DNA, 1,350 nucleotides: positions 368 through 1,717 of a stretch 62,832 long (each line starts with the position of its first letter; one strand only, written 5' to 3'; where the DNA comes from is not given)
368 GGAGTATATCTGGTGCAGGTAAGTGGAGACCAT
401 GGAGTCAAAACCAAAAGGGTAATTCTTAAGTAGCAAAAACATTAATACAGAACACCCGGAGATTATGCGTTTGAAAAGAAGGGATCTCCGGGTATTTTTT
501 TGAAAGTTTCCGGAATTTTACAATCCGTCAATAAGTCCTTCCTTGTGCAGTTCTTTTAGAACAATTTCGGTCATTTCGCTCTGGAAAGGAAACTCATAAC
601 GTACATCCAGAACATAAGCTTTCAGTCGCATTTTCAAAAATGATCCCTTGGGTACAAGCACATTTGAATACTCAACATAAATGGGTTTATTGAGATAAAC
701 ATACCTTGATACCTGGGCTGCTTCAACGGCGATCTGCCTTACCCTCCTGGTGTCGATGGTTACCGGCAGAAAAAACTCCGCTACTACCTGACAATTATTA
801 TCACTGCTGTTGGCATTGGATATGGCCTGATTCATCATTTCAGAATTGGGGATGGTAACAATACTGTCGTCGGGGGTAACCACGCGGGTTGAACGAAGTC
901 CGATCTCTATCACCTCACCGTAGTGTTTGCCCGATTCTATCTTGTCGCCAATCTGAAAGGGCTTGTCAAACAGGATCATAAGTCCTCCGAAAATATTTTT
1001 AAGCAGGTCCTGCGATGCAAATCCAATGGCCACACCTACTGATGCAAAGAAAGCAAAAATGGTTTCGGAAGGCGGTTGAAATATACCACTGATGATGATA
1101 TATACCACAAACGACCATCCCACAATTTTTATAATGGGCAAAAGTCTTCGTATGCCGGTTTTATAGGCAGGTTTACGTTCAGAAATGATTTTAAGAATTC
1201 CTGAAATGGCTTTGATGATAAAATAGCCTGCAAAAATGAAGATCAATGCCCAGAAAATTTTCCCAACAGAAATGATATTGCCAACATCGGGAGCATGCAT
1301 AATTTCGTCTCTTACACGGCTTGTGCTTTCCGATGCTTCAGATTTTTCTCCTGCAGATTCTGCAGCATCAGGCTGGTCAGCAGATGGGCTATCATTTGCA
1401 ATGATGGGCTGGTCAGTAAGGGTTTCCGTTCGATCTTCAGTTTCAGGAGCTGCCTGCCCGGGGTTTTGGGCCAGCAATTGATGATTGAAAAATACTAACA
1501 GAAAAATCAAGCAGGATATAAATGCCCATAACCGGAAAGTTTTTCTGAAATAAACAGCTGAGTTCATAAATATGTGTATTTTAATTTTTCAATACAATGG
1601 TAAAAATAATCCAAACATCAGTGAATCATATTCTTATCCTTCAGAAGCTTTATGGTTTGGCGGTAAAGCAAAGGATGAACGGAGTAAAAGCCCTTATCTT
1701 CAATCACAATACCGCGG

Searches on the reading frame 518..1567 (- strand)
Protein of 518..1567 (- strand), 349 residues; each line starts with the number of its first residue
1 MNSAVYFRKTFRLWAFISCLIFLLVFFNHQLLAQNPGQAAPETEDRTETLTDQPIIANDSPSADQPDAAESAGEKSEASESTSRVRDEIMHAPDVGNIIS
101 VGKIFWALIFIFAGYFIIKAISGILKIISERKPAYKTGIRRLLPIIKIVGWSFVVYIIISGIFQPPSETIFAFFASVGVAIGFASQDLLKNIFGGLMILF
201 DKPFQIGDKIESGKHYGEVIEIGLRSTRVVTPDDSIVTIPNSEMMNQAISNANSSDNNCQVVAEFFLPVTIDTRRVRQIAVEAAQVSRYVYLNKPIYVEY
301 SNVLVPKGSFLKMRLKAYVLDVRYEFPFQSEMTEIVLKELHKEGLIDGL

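Call 59: search_protein_families(library=pfam, proteins=[window:518-1567:-], max_evalue=0.00001)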
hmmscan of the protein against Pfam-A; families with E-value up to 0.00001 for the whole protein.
window:518-1567:- (349 aa): 1 family
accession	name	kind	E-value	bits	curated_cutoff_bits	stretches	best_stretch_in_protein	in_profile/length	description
PF00924.24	MS_channel_2nd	-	2.3e-23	82.5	20.2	1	187-253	1-67/68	Mechanosensitive ion channel, beta-domain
